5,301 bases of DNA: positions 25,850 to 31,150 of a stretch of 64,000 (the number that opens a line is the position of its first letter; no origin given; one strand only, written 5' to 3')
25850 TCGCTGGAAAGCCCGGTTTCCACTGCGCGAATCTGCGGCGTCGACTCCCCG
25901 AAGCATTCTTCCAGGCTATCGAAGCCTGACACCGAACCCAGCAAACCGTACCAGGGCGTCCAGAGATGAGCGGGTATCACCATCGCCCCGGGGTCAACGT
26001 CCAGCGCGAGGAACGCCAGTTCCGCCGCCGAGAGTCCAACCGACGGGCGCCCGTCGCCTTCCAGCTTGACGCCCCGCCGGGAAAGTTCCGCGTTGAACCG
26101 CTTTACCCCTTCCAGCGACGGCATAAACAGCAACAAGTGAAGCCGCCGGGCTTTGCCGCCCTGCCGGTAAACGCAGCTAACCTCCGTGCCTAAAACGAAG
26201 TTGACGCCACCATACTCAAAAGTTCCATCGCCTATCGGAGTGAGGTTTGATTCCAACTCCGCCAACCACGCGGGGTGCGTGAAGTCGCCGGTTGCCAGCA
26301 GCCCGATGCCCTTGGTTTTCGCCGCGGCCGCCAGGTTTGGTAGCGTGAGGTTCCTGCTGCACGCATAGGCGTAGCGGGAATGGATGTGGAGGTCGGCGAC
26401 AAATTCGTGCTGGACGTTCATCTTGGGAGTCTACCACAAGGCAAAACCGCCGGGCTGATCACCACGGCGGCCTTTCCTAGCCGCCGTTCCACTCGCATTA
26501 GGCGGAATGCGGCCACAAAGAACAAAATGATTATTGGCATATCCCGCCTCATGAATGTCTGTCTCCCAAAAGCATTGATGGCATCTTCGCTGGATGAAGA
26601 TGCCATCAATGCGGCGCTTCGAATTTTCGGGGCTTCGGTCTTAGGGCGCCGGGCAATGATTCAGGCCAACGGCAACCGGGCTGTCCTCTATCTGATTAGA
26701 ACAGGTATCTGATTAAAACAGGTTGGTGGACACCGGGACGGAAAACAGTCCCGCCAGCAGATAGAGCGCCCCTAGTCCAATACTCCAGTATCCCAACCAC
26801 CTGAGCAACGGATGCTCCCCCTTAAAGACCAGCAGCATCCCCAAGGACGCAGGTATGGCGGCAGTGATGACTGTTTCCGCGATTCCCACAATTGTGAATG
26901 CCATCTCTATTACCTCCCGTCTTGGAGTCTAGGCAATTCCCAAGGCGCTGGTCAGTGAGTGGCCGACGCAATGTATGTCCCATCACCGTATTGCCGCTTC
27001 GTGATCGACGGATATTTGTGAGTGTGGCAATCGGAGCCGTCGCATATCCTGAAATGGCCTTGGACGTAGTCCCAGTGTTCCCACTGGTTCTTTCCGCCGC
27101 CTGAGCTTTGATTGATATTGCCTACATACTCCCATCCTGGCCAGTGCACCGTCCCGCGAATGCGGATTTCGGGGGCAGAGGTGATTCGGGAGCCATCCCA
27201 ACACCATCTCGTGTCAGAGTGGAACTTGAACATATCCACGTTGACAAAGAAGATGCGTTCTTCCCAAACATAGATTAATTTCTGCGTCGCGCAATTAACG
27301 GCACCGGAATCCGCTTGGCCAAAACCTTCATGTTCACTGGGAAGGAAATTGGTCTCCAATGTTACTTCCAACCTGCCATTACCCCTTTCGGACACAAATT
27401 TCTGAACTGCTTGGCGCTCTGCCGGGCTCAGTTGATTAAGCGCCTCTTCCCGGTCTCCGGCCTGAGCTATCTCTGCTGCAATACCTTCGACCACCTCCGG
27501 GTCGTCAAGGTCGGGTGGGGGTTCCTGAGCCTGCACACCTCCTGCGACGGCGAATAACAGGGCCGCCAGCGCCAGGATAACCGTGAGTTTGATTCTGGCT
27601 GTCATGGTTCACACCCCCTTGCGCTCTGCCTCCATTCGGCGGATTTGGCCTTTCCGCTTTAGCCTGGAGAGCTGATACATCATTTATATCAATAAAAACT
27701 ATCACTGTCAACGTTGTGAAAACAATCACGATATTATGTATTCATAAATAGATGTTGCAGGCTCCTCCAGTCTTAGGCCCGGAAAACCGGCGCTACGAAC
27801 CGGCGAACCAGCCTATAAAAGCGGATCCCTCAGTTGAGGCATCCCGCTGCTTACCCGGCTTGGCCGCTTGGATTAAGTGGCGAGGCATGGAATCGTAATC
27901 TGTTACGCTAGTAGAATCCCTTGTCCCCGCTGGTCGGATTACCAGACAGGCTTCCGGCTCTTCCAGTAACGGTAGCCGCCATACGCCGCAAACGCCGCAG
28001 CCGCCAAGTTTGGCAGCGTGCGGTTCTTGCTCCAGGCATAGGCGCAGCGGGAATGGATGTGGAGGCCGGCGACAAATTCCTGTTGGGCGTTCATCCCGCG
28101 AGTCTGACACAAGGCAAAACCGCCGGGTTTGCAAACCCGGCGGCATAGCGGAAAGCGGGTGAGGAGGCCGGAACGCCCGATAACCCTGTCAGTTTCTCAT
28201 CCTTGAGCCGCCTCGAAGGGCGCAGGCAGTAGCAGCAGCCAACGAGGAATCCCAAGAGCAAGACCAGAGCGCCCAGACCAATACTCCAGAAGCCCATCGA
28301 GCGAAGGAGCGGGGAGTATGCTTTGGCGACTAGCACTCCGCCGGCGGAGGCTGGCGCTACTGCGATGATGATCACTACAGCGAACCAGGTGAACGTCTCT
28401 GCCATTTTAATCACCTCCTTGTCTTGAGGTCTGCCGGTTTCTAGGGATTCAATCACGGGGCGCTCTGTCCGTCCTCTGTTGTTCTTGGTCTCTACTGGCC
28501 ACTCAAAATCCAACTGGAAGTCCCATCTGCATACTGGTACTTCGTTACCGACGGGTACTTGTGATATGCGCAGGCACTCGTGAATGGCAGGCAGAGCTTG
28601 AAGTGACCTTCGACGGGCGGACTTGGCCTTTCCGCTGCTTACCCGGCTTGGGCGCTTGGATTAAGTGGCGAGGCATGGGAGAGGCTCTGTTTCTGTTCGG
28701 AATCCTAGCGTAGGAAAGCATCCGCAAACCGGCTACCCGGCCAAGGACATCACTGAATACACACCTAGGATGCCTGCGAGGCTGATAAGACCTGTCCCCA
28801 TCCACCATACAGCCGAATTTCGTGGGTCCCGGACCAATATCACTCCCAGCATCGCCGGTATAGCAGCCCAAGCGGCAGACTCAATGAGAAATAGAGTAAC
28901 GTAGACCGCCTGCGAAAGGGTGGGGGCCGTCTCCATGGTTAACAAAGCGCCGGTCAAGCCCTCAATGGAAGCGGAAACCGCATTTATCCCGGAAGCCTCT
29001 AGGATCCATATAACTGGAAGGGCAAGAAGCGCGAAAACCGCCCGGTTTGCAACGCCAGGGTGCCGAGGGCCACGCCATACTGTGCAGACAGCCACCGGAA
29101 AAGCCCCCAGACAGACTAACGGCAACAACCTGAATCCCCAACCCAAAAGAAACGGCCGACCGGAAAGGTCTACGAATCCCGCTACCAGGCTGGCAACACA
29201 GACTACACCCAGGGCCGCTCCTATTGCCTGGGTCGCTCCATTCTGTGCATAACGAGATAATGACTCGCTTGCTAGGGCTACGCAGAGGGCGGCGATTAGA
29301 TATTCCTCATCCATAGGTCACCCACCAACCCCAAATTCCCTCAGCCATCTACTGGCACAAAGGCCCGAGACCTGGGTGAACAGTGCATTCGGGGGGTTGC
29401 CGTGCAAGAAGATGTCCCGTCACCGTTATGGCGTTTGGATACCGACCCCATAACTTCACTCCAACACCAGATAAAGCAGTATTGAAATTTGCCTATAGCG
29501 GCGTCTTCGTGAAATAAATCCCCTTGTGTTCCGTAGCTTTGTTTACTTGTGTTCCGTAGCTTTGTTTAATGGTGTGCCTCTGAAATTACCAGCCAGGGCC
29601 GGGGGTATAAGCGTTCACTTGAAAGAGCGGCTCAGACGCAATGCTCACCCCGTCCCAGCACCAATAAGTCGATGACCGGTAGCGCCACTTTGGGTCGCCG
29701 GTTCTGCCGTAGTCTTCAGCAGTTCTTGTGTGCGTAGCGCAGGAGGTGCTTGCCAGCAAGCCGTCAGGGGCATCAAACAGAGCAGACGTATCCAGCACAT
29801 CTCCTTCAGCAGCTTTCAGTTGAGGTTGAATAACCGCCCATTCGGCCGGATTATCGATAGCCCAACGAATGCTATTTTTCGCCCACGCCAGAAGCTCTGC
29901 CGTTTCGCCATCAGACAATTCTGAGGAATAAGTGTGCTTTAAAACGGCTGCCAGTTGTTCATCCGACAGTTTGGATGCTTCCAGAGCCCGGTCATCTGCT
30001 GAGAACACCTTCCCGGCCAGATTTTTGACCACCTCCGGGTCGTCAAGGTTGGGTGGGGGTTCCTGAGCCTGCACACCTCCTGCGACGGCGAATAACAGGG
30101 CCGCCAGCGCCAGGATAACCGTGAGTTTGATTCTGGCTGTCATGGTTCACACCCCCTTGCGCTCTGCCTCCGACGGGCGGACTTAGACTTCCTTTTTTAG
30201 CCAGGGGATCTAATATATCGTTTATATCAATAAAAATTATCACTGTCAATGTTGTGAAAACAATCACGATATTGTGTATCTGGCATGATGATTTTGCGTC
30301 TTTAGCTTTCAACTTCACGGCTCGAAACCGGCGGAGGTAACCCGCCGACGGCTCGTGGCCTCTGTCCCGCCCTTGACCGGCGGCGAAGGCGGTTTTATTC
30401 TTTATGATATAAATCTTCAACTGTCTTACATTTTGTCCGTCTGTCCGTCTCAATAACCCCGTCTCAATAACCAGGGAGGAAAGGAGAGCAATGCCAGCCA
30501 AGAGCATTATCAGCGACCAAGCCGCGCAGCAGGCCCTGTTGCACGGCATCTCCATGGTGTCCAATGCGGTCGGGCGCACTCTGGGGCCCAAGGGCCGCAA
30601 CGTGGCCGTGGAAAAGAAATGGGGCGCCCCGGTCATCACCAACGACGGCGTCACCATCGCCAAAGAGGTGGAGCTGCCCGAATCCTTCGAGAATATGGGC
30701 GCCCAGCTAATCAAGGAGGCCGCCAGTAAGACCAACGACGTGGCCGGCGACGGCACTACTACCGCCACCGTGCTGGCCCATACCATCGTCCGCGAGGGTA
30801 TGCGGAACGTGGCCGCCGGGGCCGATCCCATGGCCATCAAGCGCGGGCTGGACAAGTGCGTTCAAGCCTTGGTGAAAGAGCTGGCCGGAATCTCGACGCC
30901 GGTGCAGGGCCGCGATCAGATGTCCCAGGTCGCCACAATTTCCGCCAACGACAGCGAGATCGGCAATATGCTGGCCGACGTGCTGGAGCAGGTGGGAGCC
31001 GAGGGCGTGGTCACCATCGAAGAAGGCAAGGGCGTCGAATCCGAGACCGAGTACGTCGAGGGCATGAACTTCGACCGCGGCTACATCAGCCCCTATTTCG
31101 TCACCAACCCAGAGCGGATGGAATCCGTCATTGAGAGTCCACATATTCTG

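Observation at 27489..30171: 145-nt RBS/start/signal-peptide block is 144/145 identical in front of two divergent genes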

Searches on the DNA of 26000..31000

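Call 45: search_rna_families(source=window, start=26000, end=31000, threshold=evalue, max_evalue=1)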
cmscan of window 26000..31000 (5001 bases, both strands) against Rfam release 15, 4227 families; matches with E-value up to 1: 0.
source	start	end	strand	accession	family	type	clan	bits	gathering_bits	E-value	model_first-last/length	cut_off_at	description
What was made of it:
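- Tried and rejected: Rfam gave no match at E<=1 (call 45).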

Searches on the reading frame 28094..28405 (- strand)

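Call 9: search_protein_families(library=pfam, proteins=[window:28094-28405:-], max_evalue=1)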
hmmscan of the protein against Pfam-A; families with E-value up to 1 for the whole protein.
seq(104 aa): 2 families
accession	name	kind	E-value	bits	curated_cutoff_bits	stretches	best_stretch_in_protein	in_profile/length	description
PF15105.11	TMEM61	-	0.0053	17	30.1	1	21-56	41-76/189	TMEM61 protein family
PF14991.11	MLANA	-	0.19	12.4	27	1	42-70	26-58/117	Protein melan-A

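Call 10: search_protein_families(library=ncbifam, proteins=[window:28094-28405:-], max_evalue=1)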
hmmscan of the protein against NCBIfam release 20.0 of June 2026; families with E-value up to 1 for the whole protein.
seq(104 aa): 0 families

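Call 79: search_protein_families(library=padloc, proteins=[window:28094-28405:-], max_evalue=0.01)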
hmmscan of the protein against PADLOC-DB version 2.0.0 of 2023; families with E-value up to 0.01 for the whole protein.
window:28094-28405:- (104 aa): 0 families

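Call 80: search_protein_families(library=phrogs, proteins=[window:28094-28405:-], max_evalue=0.01)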
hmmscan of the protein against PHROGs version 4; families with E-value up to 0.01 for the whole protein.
window:28094-28405:- (104 aa): 0 families
